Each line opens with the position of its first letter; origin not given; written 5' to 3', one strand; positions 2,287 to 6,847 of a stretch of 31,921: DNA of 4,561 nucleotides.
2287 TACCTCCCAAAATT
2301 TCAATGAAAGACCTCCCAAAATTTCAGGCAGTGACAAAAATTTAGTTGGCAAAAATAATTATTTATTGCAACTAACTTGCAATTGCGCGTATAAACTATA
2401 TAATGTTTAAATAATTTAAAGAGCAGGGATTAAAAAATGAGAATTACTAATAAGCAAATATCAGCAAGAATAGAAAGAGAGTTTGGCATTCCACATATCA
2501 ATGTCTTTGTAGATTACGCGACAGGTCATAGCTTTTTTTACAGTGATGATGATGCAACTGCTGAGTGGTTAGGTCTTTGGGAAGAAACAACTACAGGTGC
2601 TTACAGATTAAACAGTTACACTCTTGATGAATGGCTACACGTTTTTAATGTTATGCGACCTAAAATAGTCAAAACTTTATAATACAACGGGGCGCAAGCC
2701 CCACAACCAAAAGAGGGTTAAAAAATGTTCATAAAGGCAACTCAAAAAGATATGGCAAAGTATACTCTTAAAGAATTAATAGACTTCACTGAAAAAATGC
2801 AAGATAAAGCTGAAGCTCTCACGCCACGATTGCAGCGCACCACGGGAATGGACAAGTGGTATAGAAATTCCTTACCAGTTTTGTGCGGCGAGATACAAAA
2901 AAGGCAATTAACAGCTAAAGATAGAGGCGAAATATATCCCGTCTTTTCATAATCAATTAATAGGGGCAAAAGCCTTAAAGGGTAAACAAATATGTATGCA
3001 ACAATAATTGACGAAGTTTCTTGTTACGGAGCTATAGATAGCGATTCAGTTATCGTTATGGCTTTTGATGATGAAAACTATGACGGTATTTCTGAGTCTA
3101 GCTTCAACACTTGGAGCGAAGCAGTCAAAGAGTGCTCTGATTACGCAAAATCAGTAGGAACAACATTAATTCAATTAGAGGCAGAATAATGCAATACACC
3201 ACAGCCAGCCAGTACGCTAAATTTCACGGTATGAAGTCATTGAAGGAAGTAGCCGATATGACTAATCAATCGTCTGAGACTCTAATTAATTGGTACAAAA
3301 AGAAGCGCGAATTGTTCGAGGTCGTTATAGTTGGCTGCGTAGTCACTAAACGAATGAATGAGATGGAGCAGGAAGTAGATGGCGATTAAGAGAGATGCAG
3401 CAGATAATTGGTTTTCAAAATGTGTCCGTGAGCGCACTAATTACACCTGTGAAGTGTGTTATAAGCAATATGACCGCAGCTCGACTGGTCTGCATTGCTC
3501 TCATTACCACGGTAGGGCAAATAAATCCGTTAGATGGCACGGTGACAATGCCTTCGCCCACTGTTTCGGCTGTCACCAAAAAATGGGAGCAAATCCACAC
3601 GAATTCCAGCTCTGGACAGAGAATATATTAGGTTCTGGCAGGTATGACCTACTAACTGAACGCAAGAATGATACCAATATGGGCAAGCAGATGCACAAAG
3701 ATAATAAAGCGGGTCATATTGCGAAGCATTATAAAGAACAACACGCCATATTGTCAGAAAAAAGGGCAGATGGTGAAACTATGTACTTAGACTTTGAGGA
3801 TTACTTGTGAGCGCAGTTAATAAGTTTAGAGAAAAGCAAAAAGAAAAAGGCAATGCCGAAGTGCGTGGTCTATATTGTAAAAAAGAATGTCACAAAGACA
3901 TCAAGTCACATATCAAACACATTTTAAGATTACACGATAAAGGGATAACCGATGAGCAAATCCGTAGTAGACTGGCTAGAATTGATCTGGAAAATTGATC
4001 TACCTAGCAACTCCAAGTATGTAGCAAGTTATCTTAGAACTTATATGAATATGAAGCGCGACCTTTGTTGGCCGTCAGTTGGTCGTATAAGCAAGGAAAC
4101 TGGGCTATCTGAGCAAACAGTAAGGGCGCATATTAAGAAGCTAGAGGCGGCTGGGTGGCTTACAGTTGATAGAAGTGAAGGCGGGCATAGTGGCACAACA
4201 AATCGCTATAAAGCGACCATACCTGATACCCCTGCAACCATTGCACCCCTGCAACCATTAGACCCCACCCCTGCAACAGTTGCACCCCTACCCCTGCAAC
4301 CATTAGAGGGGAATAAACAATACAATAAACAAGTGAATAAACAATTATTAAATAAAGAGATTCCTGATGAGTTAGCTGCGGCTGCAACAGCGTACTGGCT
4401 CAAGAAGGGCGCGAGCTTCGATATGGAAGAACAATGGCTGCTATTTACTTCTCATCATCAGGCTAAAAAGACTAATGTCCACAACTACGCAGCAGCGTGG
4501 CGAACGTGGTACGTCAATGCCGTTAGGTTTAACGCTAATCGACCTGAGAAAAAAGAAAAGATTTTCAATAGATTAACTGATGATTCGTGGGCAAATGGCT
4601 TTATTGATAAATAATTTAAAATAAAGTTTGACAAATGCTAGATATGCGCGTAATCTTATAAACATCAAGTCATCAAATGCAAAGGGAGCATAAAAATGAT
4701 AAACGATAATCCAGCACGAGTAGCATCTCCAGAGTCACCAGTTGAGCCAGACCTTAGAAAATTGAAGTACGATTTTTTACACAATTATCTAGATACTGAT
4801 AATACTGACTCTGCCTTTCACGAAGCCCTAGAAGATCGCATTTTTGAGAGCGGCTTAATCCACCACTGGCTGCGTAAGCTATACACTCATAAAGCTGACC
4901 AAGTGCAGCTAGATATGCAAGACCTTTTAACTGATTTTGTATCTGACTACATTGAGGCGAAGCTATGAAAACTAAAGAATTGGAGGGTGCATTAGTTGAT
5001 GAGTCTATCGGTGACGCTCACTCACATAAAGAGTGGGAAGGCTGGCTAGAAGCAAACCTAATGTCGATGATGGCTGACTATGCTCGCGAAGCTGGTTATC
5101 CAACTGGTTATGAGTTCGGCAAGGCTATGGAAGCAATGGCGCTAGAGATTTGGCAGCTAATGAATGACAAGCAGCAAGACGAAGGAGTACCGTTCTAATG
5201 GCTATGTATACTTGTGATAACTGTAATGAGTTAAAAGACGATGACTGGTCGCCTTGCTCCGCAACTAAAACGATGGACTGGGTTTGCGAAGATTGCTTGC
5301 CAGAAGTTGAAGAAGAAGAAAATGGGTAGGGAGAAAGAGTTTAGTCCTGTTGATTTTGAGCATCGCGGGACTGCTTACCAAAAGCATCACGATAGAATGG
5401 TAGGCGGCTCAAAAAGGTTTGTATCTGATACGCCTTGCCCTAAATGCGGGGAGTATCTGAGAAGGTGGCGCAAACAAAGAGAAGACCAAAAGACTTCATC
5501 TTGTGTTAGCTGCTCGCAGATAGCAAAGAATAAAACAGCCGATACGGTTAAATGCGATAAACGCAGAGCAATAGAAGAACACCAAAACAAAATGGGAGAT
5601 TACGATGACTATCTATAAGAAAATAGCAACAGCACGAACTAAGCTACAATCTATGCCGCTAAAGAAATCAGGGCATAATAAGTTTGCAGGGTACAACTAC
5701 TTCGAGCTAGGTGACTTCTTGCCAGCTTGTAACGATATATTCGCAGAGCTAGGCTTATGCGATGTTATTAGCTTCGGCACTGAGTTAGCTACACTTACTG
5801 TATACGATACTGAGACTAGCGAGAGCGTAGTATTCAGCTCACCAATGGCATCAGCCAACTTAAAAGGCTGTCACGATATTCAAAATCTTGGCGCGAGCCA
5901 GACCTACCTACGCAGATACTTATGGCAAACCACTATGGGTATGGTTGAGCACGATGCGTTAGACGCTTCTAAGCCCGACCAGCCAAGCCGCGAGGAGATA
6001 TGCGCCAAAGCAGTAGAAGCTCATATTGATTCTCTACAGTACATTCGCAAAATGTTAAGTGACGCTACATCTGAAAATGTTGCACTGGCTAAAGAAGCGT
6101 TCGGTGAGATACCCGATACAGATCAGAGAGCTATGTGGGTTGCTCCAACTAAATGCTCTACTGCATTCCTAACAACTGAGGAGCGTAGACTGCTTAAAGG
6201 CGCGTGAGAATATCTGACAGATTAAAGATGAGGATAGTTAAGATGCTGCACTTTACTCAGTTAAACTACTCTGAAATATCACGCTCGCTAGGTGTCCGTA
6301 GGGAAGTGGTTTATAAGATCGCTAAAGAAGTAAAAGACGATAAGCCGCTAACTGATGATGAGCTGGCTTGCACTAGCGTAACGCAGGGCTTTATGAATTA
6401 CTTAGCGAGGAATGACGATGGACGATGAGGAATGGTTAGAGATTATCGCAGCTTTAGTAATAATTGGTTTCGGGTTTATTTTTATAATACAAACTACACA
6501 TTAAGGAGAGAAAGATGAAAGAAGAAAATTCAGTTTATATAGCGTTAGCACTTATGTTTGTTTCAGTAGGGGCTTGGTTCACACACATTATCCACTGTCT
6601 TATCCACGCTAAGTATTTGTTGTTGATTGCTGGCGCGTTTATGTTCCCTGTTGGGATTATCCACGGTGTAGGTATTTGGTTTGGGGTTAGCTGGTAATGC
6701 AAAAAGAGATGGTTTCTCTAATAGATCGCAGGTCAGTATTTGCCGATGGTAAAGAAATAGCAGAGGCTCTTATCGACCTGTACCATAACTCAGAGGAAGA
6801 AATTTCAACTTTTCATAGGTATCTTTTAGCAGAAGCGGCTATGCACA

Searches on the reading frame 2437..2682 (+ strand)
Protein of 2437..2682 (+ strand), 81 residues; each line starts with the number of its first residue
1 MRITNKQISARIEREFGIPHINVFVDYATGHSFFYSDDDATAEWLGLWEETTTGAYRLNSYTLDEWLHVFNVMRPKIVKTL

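Call 6: search_protein_families(library=phrogs, proteins=[window:2437-2682:+], max_evalue=0.01)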
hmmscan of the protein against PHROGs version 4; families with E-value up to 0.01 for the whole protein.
window:2437-2682:+ (81 aa): 1 family
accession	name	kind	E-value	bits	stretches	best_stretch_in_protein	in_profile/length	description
phrog_9154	-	unknown function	0.00026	21.8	1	29-69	22-59/70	-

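Call 15: find_encoding_contigs(protein=window:2437-2682:+, flank=10000, max_places=10)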
Protein window:2437-2682:+ (81 aa): 2 contigs read that carry it; 2 places shown.
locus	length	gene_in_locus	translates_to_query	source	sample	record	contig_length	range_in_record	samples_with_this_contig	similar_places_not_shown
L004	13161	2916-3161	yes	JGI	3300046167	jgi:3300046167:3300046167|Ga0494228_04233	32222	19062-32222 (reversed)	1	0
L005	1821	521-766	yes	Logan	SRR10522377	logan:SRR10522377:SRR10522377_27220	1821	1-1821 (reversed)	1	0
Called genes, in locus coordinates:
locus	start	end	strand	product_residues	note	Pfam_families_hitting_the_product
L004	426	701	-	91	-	-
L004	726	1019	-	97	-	-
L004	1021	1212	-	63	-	-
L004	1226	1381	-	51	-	-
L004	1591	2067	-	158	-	PF17338:GP88 (weak)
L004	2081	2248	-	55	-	-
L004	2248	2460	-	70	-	-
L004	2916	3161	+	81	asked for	-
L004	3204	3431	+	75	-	-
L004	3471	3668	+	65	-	-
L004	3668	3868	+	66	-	-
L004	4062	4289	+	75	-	-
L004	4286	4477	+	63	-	-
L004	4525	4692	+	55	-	PF13730:HTH_36, PF12802:MarR_2 (weak), PF08279:HTH_11 (weak), PF13412:HTH_24 (weak)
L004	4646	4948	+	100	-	-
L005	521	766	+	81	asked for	-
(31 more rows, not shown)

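Call 30: find_related_loci(query=window:2437-2682:+, collection=viral_contigs, flank=4000)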
Query window:2437-2682:+ (81 aa) in viral_contigs; peptide patterns used: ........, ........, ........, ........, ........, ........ (x = any residue, [..] = any of these).
9 stretches matched a pattern; 4 encode a relative of the query (tblastn E <= 1e-3); 4 distinct loci.
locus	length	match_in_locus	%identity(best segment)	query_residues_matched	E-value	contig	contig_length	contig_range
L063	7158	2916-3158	100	1-81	2e-54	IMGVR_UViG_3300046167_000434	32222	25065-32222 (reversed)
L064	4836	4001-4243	94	1-81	2e-51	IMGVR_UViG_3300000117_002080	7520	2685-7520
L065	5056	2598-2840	93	1-81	1e-50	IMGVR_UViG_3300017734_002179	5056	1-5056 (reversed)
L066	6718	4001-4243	93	1-81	1e-50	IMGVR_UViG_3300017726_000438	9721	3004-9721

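Call 50: find_homologous_proteins(query=window:2437-2682:+, max_evalue=0.001)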
Query window:2437-2682:+ (81 aa): 3 proteins with E <= 0.001 among 4 candidates.
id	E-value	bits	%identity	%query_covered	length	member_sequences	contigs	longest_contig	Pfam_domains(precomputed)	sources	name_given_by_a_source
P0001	3.3e-47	175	93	100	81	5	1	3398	-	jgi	-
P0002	4.9e-42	159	90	95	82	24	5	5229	-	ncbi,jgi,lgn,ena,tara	tara:strand:- start:164 stop:412 length:249 start_codon:yes stop_codon:yes gene_type:complete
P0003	7.4e-41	155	85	98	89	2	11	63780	-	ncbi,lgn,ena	-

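Call 51: find_encoding_contigs(protein=P0003, flank=6000, max_places=10)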
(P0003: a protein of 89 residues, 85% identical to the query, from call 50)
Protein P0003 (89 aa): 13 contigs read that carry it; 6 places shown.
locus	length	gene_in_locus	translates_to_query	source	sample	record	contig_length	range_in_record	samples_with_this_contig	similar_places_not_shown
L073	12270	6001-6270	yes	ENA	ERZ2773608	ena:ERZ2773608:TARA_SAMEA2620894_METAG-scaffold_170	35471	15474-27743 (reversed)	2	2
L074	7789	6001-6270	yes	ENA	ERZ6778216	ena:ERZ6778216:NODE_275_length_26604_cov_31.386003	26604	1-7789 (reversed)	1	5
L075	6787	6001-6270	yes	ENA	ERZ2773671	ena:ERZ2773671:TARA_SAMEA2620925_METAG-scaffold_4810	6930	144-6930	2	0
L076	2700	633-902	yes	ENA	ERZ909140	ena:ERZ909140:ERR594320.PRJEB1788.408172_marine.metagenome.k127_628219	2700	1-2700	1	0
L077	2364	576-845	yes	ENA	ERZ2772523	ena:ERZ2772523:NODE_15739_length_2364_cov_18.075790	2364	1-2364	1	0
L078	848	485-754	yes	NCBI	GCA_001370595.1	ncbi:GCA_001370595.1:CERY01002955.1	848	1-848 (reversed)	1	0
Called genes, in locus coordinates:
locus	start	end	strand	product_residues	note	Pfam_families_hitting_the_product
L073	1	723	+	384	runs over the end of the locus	PF12850:Metallophos_2 (faint)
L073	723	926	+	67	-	-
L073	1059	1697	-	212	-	PF13730:HTH_36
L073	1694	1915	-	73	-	PF12844:HTH_19 (weak), PF13443:HTH_26, PF01381:HTH_3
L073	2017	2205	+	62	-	PF02599:CsrA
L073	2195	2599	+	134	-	PF00436:SSB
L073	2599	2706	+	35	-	-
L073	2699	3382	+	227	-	PF04098:Rad52_Rad22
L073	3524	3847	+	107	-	-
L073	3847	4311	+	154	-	-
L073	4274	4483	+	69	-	-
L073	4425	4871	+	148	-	PF05766:NinG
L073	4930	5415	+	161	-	-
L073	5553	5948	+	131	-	-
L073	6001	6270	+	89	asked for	-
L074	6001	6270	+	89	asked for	-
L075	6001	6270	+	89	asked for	-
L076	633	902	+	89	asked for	-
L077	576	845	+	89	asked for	-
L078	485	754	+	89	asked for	-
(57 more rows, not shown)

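Call 52: find_encoding_contigs(protein=P0002, flank=4000, max_places=10)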
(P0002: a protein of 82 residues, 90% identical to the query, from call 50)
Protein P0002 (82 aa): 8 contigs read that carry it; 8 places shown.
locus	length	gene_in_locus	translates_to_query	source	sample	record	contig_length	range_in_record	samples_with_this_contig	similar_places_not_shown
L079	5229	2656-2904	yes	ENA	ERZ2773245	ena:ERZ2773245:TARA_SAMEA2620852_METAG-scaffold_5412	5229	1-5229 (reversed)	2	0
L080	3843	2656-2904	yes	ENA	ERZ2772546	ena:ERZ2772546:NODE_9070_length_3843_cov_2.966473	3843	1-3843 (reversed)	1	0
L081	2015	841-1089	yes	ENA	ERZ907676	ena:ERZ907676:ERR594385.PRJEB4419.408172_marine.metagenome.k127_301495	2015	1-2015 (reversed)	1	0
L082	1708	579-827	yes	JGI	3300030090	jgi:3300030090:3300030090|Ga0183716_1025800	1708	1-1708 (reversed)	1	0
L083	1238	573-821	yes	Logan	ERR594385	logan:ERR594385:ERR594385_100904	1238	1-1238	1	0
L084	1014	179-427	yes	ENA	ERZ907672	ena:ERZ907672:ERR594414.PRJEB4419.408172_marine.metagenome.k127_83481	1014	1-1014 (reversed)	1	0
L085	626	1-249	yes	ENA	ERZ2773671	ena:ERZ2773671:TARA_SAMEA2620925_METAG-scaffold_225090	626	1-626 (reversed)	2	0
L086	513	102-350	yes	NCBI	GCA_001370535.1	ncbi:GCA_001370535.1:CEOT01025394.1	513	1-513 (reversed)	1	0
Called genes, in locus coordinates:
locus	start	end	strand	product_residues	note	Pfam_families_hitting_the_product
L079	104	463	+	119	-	-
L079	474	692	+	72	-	-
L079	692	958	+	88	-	-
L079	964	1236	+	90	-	-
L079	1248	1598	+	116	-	-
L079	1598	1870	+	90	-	-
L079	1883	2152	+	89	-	-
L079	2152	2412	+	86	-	-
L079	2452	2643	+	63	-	-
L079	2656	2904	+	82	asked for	-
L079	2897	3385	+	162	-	PF24746:DUF7694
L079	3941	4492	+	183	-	-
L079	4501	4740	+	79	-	-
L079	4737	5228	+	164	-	?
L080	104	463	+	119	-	-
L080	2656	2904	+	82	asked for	-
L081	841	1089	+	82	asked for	-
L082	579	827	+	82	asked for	-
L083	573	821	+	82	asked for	-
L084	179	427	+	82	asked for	-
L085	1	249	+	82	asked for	?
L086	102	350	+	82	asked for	-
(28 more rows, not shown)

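Call 89: search_protein_families(library=pfam, proteins=[window:2437-2682:+], max_evalue=0.01)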
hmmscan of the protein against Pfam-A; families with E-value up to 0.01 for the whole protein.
window:2437-2682:+ (81 aa): 0 families

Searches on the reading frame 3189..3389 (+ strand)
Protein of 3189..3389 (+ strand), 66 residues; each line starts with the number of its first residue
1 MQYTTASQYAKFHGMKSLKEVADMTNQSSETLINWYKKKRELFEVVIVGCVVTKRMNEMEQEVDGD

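Call 6: search_protein_families(library=phrogs, proteins=[window:3189-3389:+], max_evalue=0.01)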
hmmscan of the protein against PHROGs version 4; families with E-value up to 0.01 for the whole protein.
window:3189-3389:+ (66 aa): 1 family
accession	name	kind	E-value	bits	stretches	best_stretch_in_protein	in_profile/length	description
phrog_409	-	transcription regulation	0.00047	21.7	1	6-54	17-62/127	transcriptional regulator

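Call 23: search_protein_families(library=pfam, proteins=[window:3189-3389:+], max_evalue=0.01)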
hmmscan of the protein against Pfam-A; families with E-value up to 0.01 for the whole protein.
window:3189-3389:+ (66 aa): 0 families

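Call 88: search_protein_families(library=ncbifam, proteins=[window:3189-3389:+], max_evalue=0.01)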
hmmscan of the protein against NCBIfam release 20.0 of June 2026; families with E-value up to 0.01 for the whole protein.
window:3189-3389:+ (66 aa): 0 families

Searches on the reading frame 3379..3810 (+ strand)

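Call 6: search_protein_families(library=phrogs, proteins=[window:3379-3810:+], max_evalue=0.01)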
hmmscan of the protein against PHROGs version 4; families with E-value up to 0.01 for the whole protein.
window:3379-3810:+ (143 aa): 4 families
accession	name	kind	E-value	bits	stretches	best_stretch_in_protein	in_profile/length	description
phrog_5034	-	DNA, RNA and nucleotide metabolism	9.2e-22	78.7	1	2-131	12-136/138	NinG/ Rap DNA junction specific endonuclease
phrog_144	-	DNA, RNA and nucleotide metabolism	0.00014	22.6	1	11-77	74-140/175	HNH endonuclease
phrog_740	-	DNA, RNA and nucleotide metabolism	0.00021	21.3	1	3-75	20-90/332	HNH endonuclease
phrog_119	-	DNA, RNA and nucleotide metabolism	0.00054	19.9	1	14-124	196-316/443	HNH endonuclease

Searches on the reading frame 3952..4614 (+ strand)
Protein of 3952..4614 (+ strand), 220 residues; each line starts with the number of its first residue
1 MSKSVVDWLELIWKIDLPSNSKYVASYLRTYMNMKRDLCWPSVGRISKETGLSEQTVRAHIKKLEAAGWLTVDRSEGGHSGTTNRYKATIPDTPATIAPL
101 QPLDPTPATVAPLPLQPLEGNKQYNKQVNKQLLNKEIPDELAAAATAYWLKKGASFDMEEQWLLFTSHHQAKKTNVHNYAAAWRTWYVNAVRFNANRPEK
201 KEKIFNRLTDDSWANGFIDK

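Call 7: search_protein_families(library=phrogs, proteins=[window:3952-4614:+], max_evalue=0.01)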
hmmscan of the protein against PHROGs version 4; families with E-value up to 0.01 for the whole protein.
window:3952-4614:+ (220 aa): 17 families
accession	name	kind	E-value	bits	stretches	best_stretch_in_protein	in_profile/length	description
phrog_270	-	DNA, RNA and nucleotide metabolism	3.8e-17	63.7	1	10-134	37-152/383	replication initiation protein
phrog_391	-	DNA, RNA and nucleotide metabolism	1e-13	52.6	1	1-98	1-98/298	replication initiation O-like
phrog_428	-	DNA, RNA and nucleotide metabolism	3.8e-13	50.4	1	14-101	106-188/455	replication initiation protein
phrog_1032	-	DNA, RNA and nucleotide metabolism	1.3e-12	49.3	1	10-85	7-83/281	replication initiation protein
phrog_678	-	DNA, RNA and nucleotide metabolism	3.9e-11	44.1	1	24-91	56-137/346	replication initiation O-like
phrog_8102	-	DNA, RNA and nucleotide metabolism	7.3e-11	42.7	1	17-93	32-111/337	replication initiation protein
phrog_11896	-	DNA, RNA and nucleotide metabolism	1.2e-09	39.5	1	38-88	38-88/225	primosomal protein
phrog_345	-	DNA, RNA and nucleotide metabolism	2.9e-09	38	1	22-131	50-178/297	replication initiation O-like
phrog_186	-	DNA, RNA and nucleotide metabolism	6.2e-07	30.4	1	13-119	33-141/308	DnaD-like helicase loader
phrog_9088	-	unknown function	8.1e-05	23.3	1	10-80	33-101/227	-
phrog_8540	-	DNA, RNA and nucleotide metabolism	0.00029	22.1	1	38-90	35-87/196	replication initiation O-like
phrog_7498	-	DNA, RNA and nucleotide metabolism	0.00064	20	1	45-84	61-100/296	DnaD-like helicase loader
phrog_22534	-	unknown function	0.00097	20.1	1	17-77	24-83/111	-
phrog_4617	-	DNA, RNA and nucleotide metabolism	0.0024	18.6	1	39-91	36-89/223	replication initiation protein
phrog_2030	-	transcription regulation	0.0028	18.4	1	48-87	123-162/202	transcriptional regulator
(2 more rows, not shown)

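Call 46: search_dna_similar(query=window:3952-4614:+, collection=phages, mode=protein, max_rows=15)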
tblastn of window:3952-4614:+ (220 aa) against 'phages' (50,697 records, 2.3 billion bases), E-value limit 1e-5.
Records with a match: 19; places in all: 19; records where one place covers at least 80% of the query: 1.
Best place of each record, by identity: <60% 19.
By first word of the organism name: Vibrio 9; Klebsiella 7; Salmonella 2; Sphingopyxis 1.
By host as written in the record: Vibrio alginolyticus Z1210 2; Vibrio sp. YD38 2; Klebsiella pneumoniae 2; Klebsiella pneumoniae 80528 2; Salmonella sp. 2; Vibrio alginolyticus 2; Sphingopyxis sp. 1; - 1; and 5 more.
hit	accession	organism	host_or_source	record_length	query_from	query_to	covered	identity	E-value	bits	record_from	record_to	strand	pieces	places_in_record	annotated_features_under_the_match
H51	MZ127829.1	Sphingopyxis phage VSN-002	Sphingopyxis sp.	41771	9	193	84%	28.0%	9e-11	66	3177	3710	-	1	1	helix-turn-helix domain protein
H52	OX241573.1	Vibrio phage 381E49-1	Seawater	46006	2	140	63%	36.5%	5e-20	94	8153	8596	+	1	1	helix-turn-helix domain protein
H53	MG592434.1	Vibrio phage 1.054.O._10N.261.52.A1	Vibrio sp.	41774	4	138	61%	37.2%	9e-21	96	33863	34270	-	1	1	winged helix-turn-helix DNA-binding domain protein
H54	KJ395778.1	Vibrio phage PVA1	Vibrio alginolyticus Z1210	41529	4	131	58%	39.1%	3e-19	91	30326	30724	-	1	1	DNA-binding protein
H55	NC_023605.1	Vibrio phage PVA1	Vibrio alginolyticus Z1210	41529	4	131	58%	39.1%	3e-19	91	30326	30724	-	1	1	replication initiation protein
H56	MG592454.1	Vibrio phage 1.079.O._10N.286.45.E9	Vibrio lentus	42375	2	140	63%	35.9%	1e-19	92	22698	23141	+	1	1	helix-turn-helix domain protein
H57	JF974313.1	Vibrio phage pYD38-B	Vibrio sp. YD38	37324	2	131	59%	36.8%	4e-20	94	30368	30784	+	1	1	hypothetical protein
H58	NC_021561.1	Vibrio phage pYD38-B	Vibrio sp. YD38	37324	2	131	59%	36.8%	4e-20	94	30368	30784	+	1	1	replication initiation protein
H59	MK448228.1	Klebsiella phage ST15-VIM1phi2.1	Klebsiella pneumoniae ST15-VIM1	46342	39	190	69%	27.6%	2e-7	57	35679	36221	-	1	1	primosomal protein I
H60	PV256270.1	Klebsiella phage klb_E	Klebsiella pneumoniae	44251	39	190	69%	27.6%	4e-7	56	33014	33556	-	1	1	record has no annotation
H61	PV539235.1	Klebsiella phage vB_Kpn_RAH1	Klebsiella pneumoniae KP26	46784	39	190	69%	27.6%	4e-7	56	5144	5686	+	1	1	DNA replication protein O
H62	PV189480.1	Klebsiella phage KpnBHU6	Klebsiella pneumoniae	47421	39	190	69%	27.6%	4e-7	56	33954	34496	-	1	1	record has no annotation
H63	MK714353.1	Klebsiella phage ST13-OXA48phi12.5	Klebsiella pneumoniae ST13-OXA48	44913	39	190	69%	27.6%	4e-7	56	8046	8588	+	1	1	primosomal protein I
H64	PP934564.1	Klebsiella phage RothD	Klebsiella pneumoniae 80528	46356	39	190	69%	27.0%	1e-6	54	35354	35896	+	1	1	primosomal protein 1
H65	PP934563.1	Klebsiella phage RothC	Klebsiella pneumoniae 80528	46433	39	190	69%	27.0%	1e-6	54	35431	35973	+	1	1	primosomal protein 1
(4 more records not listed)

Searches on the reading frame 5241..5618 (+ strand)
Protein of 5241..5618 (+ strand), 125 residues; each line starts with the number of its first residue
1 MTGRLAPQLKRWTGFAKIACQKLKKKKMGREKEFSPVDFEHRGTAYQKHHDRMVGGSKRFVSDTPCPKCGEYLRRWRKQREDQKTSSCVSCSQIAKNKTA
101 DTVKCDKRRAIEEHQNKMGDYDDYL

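Call 7: search_protein_families(library=phrogs, proteins=[window:5241-5618:+], max_evalue=0.01)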
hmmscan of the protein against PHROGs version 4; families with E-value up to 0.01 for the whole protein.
window:5241-5618:+ (125 aa): 0 families

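Call 89: search_protein_families(library=pfam, proteins=[window:5241-5618:+], max_evalue=0.01)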
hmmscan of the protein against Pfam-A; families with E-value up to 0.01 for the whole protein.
window:5241-5618:+ (125 aa): 2 families
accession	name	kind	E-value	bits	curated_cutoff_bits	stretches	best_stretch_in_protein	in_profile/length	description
PF09526.16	DUF2387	-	0.00078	19.9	25.9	1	58-104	3-49/72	Probable metal-binding protein (DUF2387)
PF07754.17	HVO_2753_ZBP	-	0.0099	16.1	33.2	0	64-91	17-45/46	Small zinc finger protein HVO_2753-like, Zn-binding pocket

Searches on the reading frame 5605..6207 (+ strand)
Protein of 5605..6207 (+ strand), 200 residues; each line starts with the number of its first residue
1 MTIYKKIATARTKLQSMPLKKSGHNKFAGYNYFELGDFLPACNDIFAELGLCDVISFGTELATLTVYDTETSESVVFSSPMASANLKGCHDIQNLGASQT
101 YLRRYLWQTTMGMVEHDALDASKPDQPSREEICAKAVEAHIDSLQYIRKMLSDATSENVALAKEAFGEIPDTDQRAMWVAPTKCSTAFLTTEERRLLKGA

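Call 7: search_protein_families(library=phrogs, proteins=[window:5605-6207:+], max_evalue=0.01)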
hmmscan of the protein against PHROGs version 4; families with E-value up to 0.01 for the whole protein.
window:5605-6207:+ (200 aa): 2 families
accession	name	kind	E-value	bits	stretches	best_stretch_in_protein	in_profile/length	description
phrog_155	-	DNA, RNA and nucleotide metabolism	1.1e-23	85.3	1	1-166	66-239/308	Erf-like ssDNA annealing protein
phrog_2324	-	DNA, RNA and nucleotide metabolism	2.4e-10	41.3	1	2-128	10-135/193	Erf-like ssDNA annealing protein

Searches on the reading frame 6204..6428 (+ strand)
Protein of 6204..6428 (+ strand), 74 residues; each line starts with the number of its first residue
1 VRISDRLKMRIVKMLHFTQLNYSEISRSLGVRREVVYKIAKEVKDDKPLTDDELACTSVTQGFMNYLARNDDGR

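Call 7: search_protein_families(library=phrogs, proteins=[window:6204-6428:+], max_evalue=0.01)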
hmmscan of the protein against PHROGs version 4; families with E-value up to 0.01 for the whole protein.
window:6204-6428:+ (74 aa): 1 family
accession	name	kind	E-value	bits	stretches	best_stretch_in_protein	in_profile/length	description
phrog_8794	-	transcription regulation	0.0018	19.4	1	7-51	9-53/159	sigma factor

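Call 23: search_protein_families(library=pfam, proteins=[window:6204-6428:+], max_evalue=0.01)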
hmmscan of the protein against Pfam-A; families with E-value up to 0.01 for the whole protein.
window:6204-6428:+ (74 aa): 2 families
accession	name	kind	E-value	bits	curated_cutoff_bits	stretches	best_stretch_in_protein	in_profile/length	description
PF21476.4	PF0610-like_N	-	0.0022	18.6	33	1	10-38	5-33/50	PF0610-like, N-terminal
PF25787.1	HTH_SB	-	0.0037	17.5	43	1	3-44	7-47/53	Sleeping Beauty transposase HTH domain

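Call 88: search_protein_families(library=ncbifam, proteins=[window:6204-6428:+], max_evalue=0.01)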
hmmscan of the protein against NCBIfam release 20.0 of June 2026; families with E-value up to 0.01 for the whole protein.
window:6204-6428:+ (74 aa): 1 family
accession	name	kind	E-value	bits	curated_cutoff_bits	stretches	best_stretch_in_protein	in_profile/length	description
NF033546.1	transpos_IS21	equivalog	0.0099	15.4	160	0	14-67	3-57/294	IS21 family transposase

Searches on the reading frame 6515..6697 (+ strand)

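Call 48: search_protein_families(library=phrogs, proteins=[window:6515-6697:+], max_evalue=0.001)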
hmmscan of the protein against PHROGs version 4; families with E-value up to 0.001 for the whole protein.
window:6515-6697:+ (60 aa): 1 family
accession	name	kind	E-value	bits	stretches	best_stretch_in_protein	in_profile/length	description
phrog_7319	-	unknown function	1.2e-16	61.4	1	10-58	5-53/54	-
